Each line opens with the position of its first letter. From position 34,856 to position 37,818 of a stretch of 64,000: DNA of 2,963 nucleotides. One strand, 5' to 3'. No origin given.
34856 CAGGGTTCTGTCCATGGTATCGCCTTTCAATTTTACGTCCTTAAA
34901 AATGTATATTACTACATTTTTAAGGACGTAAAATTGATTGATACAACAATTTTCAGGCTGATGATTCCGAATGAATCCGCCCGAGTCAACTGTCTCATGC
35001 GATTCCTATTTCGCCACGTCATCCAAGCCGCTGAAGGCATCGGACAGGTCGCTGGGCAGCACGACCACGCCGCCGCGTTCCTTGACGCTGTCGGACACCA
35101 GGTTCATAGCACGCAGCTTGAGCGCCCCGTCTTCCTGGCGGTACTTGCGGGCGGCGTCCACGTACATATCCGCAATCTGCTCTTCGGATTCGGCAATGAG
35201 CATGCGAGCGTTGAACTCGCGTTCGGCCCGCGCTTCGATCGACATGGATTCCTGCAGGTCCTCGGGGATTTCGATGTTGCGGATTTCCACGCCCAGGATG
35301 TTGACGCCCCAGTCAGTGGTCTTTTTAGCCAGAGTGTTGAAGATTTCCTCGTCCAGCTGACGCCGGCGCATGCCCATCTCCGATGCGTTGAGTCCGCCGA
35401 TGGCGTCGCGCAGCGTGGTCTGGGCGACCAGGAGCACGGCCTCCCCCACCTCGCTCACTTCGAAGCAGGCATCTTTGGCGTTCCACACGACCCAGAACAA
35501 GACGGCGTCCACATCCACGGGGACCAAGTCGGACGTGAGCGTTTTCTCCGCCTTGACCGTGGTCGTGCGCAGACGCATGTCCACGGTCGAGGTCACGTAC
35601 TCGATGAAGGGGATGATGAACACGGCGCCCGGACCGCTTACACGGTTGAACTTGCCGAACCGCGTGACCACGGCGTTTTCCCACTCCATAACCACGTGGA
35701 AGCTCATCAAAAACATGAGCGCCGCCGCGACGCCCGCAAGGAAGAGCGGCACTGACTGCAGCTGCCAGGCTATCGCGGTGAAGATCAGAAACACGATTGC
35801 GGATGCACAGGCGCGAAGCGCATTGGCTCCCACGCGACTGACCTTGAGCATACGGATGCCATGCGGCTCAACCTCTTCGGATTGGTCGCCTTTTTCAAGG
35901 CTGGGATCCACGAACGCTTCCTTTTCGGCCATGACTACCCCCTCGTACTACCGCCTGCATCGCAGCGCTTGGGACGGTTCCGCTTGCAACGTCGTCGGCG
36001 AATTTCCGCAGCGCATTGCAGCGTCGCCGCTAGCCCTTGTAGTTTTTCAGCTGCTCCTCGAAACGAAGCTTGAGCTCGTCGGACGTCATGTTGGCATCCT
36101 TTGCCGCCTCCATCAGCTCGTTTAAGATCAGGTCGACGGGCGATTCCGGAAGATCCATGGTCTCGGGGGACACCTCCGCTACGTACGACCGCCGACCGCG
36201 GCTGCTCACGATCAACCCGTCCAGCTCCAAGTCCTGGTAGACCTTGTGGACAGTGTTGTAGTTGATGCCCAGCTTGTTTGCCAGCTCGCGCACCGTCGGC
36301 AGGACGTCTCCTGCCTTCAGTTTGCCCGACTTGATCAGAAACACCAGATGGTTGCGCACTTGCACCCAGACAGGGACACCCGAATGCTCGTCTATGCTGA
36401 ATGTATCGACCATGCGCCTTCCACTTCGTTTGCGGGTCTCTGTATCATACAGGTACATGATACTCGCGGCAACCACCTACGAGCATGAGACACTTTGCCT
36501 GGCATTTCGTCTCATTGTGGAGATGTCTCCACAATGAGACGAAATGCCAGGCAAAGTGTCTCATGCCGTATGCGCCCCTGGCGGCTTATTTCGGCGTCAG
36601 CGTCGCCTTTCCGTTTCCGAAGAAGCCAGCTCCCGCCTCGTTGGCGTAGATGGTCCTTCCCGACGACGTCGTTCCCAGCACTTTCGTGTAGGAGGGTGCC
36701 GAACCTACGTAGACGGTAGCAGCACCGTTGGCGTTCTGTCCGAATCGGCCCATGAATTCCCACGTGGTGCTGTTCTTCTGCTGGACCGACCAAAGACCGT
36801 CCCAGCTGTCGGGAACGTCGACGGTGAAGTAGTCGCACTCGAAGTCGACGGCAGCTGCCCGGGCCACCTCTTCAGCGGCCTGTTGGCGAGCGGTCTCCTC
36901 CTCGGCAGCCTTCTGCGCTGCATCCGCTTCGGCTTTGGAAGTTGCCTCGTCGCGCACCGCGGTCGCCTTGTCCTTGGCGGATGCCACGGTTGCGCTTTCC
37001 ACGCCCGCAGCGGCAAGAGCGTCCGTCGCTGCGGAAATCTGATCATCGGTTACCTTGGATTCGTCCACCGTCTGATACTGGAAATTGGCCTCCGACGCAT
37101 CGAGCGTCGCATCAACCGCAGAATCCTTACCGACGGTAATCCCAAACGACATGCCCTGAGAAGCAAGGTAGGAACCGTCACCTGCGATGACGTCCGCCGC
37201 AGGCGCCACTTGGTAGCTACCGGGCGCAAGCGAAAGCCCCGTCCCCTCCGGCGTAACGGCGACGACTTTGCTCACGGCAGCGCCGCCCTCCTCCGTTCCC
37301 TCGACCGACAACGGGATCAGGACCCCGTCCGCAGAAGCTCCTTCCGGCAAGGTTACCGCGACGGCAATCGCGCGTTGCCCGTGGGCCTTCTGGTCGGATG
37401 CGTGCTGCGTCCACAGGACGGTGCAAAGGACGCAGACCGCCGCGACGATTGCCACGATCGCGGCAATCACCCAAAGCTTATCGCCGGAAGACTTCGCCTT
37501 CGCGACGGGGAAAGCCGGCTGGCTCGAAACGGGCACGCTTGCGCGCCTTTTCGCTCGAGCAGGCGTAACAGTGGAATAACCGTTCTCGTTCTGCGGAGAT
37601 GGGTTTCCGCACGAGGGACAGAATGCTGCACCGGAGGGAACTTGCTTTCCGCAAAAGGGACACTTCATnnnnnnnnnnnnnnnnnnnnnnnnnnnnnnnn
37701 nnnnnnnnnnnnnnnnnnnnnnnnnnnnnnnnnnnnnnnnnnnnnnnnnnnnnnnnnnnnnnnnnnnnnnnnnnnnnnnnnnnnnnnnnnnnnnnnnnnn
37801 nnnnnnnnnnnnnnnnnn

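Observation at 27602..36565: Two near-identical 72/82-bp perfect palindromes bracket an 8.8-kb accessory island; their differences are compensatory on both arms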

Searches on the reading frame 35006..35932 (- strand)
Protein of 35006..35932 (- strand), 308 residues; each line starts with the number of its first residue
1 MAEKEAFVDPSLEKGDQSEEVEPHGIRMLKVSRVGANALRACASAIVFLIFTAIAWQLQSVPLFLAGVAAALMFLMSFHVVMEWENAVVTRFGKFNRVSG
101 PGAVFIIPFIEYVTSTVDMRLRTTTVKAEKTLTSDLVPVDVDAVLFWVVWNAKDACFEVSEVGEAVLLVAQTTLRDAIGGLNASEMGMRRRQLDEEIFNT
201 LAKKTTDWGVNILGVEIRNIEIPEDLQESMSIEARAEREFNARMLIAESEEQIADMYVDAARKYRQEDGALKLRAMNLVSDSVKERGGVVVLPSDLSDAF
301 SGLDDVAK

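Call 11: search_protein_families(library=pfam, proteins=[window:35006-35932:-])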
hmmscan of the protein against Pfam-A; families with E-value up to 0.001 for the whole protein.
window:35006-35932:- (308 aa): 2 families
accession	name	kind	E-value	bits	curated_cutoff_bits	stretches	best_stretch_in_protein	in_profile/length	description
PF01145.31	Band_7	-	4.7e-34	118.4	23.6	1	80-250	2-175/176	SPFH domain / Band 7 family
PF13421.11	Band_7_1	-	0.0007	19.7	24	0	153-232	124-205/211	SPFH domain-Band 7 family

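Call 83: search_protein_families(library=padloc, proteins=[window:35006-35932:-], max_evalue=0.001)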
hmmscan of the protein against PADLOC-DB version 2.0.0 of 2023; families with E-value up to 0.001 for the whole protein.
window:35006-35932:- (308 aa): 0 families

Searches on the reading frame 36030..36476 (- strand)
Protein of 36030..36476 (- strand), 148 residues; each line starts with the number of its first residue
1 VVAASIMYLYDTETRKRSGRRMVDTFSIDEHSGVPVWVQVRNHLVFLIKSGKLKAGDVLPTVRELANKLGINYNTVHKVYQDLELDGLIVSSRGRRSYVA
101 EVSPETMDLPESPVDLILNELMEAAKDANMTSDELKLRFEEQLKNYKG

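Call 11: search_protein_families(library=pfam, proteins=[window:36030-36476:-])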
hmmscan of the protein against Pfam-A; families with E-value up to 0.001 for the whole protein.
window:36030-36476:- (148 aa): 5 families
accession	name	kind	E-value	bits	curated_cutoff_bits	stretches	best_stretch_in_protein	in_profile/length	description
PF00392.27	GntR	-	1.4e-13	50.7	27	1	39-99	4-64/64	Bacterial regulatory proteins, gntR family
PF01978.25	TrmB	-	9e-05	22.7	25.6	1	61-105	24-68/68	Sugar-specific transcriptional regulator TrmB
PF13412.12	HTH_24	-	9.1e-05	22.4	21.9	0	61-89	19-47/48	Winged helix-turn-helix DNA-binding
PF02082.26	Rrf2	-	0.00019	22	30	1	57-96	21-60/132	Iron-dependent Transcriptional regulator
PF13545.12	HTH_Crp_2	-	0.00036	20.9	27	1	60-96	23-58/70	Crp-like helix-turn-helix domain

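Call 83: search_protein_families(library=padloc, proteins=[window:36030-36413:-], max_evalue=0.001)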
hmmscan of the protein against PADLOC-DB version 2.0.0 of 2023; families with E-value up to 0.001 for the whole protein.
window:36030-36413:- (127 aa): 1 family
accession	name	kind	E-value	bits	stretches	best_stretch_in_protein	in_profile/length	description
PDLC01438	Csa3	-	5.6e-05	21.3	1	36-117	159-230/305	"CAS-I,CAS-II,CAS-III,CAS-IV,CAS-V,CAS-VI; associated_signaling"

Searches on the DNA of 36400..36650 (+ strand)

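Call 36: search_dna_similar(query=window:36470-36580:+, collection=plasmids, mode=distant, max_evalue=1)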
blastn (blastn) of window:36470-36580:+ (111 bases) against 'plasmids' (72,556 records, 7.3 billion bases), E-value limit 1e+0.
No match.

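Call 37: search_dna_similar(query=window:36470-36580:+, collection=phages, mode=distant, max_evalue=1)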
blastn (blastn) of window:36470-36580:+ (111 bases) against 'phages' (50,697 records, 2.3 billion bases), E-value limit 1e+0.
No match.

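Call 66: search_rna_families(source=window, start=36400, end=36650, threshold=evalue, max_evalue=10)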
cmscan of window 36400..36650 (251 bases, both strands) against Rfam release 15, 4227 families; matches with E-value up to 10: 11.
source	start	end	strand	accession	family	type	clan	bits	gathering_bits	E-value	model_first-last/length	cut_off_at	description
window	36483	36566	+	RF00990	mir-552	Gene; miRNA;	-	64.7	100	9.4e-14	1-83/83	no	mir-552 microRNA precursor family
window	36478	36570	+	RF04167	mir-1972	Gene; miRNA;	-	48.9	90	3e-09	1-81/81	no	mir-1972 microRNA precursor family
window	36478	36570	-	RF04167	mir-1972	Gene; miRNA;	-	48.3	90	4.2e-09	1-81/81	no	mir-1972 microRNA precursor family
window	36479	36569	-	RF03770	mir-125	Gene; miRNA;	-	36.1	88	6.1e-06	1-84/84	no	mir-125 microRNA precursor family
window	36483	36566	+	RF03770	mir-125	Gene; miRNA;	-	29.2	88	0.00042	1-84/84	no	mir-125 microRNA precursor family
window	36499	36550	+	RF02097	mir-1662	Gene; miRNA;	-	28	85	0.00084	1-66/66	no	mir-1662 microRNA precursor family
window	36496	36553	-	RF02097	mir-1662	Gene; miRNA;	-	27.9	85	0.0009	1-66/66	no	mir-1662 microRNA precursor family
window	36580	36619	-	RF01074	RF_site1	Cis-reg; frameshift_element;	-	24.2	40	0.019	1-40/40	no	Putative RNA-dependent RNA polymerase ribosomal frameshift site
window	36489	36559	-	RF04233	mir-680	Gene; miRNA;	-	20.6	104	0.13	1-101/101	no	mir-680 microRNA precursor family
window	36494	36555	+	RF02011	mir-575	Gene; miRNA;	-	20.3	100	0.07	1-79/79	no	mir-575 microRNA precursor family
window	36590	36630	-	RF02046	Sphinx_1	Gene; lncRNA;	-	10.9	34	9.3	66-100/100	no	Sphinx_ conserved region 1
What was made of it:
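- On Rfam RNA families: The only hits are sub-threshold generic miRNA-precursor hairpin models over E2 (call 66).
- Tried and rejected: The E-value hits are generic miRNA hairpin models, rejected as noise (call 66).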

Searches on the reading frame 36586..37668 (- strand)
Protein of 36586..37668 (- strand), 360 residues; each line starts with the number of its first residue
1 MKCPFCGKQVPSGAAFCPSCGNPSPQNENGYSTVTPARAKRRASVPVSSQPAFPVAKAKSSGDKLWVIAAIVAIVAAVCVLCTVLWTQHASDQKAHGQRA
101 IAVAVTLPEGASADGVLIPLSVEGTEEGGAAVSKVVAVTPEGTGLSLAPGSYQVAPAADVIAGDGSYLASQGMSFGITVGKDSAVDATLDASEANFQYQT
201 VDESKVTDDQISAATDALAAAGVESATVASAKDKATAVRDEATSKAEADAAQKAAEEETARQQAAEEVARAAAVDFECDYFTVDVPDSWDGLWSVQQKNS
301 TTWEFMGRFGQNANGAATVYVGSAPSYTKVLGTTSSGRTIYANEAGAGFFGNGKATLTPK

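Call 83: search_protein_families(library=padloc, proteins=[window:36586-37668:-], max_evalue=0.001)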
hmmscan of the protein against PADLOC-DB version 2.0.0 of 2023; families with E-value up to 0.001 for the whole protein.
window:36586-37668:- (360 aa): 0 families

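Call 89: search_protein_representatives(protein=window:36586-37668:-)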
Query: 360 residues. Proteins with E-value up to 0.001 (for the whole library): 483; up to 1e-10: 101; up to 1e-30: 4. The best 150 are listed.
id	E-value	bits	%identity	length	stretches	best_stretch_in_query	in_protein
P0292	1.5e-193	658.6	100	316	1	45-360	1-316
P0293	1.3e-35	139.6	42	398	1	101-314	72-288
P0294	3.6e-35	138.1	32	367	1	1-343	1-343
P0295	6.0e-32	127.5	38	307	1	66-359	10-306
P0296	2.3e-29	119.0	37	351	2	249-360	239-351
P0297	2.1e-27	112.6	38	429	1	1-296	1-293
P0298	1.2e-26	110.1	38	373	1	1-304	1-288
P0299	1.3e-26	110.0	31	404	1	1-306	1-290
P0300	5.5e-24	101.3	34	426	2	31-326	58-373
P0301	7.2e-24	101.0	31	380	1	1-300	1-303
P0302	1.1e-23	100.3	35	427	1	1-301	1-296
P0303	1.1e-23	100.3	34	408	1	2-343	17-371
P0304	2.4e-23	99.2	34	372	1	1-303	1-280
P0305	2.4e-22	95.9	33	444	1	3-293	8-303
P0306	9.1e-22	94.1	33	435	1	1-336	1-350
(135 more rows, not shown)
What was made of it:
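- Tried and rejected: Donor search with the Zn-ribbon protein next to E2: nothing above 42% identity (call 89).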
